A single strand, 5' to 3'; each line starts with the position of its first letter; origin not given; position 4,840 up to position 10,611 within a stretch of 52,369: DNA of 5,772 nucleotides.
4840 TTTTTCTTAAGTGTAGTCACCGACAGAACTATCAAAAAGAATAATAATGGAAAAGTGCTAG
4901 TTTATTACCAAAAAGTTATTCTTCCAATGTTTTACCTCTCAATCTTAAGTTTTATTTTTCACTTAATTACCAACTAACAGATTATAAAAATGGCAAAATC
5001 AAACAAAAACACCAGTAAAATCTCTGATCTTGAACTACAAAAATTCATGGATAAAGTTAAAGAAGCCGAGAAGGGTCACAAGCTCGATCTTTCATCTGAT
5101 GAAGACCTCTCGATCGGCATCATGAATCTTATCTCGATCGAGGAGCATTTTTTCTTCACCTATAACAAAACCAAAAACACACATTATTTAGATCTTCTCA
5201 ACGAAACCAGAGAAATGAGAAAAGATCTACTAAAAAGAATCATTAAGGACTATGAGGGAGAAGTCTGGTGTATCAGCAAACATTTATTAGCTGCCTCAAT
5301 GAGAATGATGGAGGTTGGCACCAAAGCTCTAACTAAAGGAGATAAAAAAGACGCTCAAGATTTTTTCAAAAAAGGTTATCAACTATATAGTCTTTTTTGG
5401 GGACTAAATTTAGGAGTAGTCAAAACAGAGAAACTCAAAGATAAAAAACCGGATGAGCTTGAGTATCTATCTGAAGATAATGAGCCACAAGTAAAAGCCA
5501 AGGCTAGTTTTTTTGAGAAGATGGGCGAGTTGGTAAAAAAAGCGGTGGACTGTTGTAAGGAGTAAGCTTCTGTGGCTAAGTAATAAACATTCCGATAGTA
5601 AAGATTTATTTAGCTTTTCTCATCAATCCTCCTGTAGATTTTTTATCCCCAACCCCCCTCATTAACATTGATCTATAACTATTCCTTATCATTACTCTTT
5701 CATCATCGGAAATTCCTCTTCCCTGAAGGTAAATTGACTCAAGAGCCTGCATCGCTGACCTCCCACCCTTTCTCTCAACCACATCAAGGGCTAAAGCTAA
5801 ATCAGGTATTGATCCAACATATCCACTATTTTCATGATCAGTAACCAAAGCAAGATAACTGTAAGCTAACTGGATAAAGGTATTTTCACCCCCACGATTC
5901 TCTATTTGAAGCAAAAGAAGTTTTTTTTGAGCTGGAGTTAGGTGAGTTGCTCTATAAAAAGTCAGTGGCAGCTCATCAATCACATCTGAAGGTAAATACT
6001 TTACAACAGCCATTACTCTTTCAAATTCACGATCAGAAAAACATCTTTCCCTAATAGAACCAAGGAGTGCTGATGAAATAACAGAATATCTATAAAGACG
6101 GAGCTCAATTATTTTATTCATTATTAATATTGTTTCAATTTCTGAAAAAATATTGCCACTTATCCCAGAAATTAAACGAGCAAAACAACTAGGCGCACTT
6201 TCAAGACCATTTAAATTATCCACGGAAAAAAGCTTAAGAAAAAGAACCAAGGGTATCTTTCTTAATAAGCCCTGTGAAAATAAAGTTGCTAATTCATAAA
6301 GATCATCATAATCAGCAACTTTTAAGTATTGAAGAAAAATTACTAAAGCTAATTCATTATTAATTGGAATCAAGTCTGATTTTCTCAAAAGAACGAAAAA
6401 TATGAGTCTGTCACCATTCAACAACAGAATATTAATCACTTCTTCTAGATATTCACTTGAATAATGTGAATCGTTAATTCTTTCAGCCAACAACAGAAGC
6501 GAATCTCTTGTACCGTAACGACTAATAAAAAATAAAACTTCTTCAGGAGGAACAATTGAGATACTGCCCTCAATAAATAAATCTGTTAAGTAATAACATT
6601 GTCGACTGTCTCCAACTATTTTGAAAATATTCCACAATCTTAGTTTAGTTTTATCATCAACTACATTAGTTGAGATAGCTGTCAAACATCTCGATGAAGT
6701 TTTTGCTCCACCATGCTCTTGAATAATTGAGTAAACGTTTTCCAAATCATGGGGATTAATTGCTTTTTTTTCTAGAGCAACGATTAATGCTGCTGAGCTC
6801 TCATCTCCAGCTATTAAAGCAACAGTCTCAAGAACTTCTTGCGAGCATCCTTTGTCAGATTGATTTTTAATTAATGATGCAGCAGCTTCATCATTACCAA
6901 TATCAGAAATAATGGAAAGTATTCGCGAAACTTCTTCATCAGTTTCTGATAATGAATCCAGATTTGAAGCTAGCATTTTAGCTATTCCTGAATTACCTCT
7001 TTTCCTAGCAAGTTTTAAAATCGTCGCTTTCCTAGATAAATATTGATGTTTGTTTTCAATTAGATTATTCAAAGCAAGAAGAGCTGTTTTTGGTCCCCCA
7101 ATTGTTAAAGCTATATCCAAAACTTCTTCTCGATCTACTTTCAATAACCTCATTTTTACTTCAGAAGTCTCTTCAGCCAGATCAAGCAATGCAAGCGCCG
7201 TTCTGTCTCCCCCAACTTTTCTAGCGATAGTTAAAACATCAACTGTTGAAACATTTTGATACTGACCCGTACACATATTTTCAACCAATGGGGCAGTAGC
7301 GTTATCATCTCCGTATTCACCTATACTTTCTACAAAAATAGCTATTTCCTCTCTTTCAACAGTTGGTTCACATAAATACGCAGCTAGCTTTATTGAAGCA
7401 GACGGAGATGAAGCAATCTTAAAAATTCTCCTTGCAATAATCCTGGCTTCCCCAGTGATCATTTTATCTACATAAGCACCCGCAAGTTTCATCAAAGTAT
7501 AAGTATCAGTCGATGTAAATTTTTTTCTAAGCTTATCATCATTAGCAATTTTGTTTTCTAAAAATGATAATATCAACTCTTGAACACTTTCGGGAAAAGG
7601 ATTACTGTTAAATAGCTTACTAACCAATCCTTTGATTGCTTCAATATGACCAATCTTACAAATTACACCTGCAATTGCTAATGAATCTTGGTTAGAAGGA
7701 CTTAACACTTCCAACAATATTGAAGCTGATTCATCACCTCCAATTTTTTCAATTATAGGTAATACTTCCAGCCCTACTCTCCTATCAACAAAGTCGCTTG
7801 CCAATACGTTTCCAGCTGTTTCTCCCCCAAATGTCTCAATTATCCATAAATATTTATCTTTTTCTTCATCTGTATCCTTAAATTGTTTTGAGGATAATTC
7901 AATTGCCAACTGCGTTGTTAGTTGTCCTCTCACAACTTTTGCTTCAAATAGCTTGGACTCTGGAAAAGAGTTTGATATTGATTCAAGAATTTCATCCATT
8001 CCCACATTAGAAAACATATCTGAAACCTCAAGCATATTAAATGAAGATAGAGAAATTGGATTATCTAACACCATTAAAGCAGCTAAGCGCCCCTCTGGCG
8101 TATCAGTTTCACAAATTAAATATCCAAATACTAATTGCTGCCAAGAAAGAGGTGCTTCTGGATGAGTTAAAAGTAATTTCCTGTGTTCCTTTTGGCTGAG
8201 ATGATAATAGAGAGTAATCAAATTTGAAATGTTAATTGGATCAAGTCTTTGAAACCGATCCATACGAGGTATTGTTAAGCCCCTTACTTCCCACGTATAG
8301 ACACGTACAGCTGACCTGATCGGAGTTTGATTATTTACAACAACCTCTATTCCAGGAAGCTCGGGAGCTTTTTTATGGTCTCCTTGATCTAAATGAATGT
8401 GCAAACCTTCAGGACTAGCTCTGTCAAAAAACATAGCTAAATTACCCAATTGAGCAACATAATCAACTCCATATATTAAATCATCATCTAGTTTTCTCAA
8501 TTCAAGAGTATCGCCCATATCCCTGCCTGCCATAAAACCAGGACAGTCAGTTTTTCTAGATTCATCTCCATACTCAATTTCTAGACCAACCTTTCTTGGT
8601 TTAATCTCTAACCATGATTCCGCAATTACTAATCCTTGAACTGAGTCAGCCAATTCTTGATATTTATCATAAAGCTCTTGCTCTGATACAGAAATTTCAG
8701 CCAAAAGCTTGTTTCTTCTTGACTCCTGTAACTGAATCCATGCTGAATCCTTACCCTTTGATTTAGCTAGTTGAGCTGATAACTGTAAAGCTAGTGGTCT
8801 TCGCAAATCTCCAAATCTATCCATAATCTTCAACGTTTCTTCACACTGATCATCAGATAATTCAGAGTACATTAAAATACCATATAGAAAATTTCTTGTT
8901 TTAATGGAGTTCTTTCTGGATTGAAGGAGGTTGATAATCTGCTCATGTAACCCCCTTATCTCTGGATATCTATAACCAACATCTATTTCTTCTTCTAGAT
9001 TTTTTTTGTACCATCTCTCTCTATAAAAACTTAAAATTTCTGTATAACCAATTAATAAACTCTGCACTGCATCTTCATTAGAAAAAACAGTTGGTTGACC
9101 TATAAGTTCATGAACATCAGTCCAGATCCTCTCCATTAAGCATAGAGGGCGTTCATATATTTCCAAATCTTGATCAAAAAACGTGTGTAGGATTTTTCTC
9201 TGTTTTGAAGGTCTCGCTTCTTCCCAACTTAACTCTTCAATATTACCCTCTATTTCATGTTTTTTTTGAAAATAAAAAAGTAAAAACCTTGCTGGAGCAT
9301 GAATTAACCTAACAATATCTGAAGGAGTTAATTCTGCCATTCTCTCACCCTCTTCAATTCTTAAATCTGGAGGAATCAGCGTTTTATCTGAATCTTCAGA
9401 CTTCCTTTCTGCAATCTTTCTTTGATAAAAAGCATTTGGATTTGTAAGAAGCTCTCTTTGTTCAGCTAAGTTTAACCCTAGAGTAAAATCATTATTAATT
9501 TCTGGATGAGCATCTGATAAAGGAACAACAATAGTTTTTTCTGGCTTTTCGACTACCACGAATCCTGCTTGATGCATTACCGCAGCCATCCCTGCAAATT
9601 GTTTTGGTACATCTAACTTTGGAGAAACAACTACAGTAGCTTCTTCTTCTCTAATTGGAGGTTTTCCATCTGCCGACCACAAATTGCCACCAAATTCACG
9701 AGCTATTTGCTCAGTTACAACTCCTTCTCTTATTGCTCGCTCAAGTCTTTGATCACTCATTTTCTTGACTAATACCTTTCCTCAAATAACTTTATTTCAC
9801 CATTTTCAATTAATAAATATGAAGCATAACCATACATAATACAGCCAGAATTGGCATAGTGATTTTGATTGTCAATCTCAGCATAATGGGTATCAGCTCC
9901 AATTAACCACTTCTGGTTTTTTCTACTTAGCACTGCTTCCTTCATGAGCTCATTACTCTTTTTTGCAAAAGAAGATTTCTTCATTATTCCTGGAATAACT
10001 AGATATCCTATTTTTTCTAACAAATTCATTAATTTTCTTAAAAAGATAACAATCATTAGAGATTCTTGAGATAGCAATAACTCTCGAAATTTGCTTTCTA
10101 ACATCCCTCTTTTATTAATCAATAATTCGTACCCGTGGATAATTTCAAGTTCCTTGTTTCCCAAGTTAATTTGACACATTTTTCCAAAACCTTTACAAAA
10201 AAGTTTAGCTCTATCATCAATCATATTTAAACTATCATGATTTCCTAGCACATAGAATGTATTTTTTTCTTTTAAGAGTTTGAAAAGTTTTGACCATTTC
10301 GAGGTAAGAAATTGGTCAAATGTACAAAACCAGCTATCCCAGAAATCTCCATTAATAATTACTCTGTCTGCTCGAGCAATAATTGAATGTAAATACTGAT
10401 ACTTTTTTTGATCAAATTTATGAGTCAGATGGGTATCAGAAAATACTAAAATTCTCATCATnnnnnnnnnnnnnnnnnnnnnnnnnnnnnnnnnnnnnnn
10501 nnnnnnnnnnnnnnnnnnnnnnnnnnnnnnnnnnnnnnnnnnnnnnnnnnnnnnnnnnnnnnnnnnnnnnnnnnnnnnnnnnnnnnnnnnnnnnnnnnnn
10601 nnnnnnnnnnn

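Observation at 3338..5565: Four-gene Cys-motif extension of the ars operon: candidate undescribed trans-envelope redox or metalloid module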

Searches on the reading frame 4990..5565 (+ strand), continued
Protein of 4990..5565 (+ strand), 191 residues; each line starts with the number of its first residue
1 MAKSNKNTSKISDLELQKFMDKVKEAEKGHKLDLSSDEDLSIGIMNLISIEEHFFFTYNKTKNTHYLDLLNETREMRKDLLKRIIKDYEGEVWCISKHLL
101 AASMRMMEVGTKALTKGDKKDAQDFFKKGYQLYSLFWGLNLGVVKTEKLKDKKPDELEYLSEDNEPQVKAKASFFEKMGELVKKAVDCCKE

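Call 83: find_encoding_contigs(protein=P0171, flank=5000, max_places=1)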
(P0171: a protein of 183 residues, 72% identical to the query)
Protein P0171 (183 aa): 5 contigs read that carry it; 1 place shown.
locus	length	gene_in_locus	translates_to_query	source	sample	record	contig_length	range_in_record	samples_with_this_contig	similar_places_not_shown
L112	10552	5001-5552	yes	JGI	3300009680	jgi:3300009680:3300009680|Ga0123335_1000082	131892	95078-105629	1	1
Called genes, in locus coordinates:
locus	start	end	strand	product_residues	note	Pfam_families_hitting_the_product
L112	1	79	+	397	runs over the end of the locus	PF10091:Glycoamylase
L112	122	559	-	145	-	-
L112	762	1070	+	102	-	PF24034:DUF7343 (weak), PF01022:HTH_5, PF01978:TrmB (weak)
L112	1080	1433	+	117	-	PF13192:Thioredoxin_3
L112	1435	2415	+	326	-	PF03773:ArsP_1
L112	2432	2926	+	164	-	-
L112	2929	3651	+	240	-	PF13386:DsbD_2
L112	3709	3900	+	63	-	-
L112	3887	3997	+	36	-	-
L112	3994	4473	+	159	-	-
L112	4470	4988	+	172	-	-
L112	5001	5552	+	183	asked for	-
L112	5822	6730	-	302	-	PF14279:HNH_5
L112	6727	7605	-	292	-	-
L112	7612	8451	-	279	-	PF18928:DUF5677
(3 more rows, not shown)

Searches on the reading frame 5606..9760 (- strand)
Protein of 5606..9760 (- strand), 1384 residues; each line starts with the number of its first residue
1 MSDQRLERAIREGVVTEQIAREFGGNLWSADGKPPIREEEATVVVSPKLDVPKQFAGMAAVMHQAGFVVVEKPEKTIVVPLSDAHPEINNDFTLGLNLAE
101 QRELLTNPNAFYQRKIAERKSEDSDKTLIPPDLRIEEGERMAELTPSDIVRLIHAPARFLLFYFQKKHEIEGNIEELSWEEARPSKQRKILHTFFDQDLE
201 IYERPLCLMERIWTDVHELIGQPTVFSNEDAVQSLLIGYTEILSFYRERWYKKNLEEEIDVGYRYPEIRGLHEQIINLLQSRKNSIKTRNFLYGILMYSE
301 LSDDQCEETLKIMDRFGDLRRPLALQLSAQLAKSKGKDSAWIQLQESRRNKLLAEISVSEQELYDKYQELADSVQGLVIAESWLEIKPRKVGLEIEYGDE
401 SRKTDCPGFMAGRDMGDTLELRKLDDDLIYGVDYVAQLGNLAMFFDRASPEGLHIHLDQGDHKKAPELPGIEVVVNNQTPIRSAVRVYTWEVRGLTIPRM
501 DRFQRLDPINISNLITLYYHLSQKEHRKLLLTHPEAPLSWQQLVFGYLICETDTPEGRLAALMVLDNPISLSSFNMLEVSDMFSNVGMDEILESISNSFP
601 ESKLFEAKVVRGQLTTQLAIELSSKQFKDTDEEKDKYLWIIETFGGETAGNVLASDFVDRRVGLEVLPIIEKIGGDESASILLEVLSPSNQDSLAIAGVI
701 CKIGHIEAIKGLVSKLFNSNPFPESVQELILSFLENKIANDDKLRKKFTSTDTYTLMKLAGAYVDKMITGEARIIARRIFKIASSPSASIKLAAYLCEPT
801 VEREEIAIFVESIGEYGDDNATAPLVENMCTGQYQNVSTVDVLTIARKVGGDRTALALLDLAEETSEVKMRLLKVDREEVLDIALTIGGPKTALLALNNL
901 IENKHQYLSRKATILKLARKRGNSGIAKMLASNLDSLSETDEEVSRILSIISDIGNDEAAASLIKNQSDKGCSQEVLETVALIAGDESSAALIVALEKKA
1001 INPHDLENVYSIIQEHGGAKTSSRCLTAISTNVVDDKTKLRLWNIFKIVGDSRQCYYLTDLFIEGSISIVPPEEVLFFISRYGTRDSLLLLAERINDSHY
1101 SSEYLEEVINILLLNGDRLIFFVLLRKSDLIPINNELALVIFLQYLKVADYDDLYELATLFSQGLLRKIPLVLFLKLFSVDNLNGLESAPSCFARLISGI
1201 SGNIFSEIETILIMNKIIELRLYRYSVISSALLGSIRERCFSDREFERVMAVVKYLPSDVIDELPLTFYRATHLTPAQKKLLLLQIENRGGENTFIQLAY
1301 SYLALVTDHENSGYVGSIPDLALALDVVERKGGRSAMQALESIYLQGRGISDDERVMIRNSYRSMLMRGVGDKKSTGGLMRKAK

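Call 9: search_protein_families(library=padloc, proteins=[window:5606-9760:-], max_evalue=0.1)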
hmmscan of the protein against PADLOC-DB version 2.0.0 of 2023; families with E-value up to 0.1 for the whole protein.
window:5606-9760:- (1384 aa): 1 family
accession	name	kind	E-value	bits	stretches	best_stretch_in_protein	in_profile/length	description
PDLC01885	CARF4--CARF_PDDEXK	-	0.00089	16.6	0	663-694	341-372/405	-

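Call 78: search_protein_families(library=pfam, proteins=[window:5606-9760:-], max_evalue=0.001)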
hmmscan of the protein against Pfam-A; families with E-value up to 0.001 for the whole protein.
window:5606-9760:- (1384 aa): 0 families

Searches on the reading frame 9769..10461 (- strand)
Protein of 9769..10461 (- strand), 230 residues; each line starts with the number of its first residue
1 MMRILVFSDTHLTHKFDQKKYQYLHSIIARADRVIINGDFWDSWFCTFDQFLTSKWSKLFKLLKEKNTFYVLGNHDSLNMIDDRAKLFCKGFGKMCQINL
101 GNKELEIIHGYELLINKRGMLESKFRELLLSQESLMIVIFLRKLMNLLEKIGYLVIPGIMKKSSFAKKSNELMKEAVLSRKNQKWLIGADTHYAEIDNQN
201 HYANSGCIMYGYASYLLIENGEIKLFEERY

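Call 78: search_protein_families(library=pfam, proteins=[window:9769-10461:-], max_evalue=0.001)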
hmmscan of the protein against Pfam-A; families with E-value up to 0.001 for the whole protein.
window:9769-10461:- (230 aa): 2 families
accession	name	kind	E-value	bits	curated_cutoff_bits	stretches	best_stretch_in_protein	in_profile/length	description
PF00149.33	Metallophos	-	1.7e-09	38.8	21.5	1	2-114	1-117/191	Calcineurin-like phosphoesterase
PF12850.12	Metallophos_2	-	9.3e-08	32.7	27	1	2-116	1-91/154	Calcineurin-like phosphoesterase superfamily domain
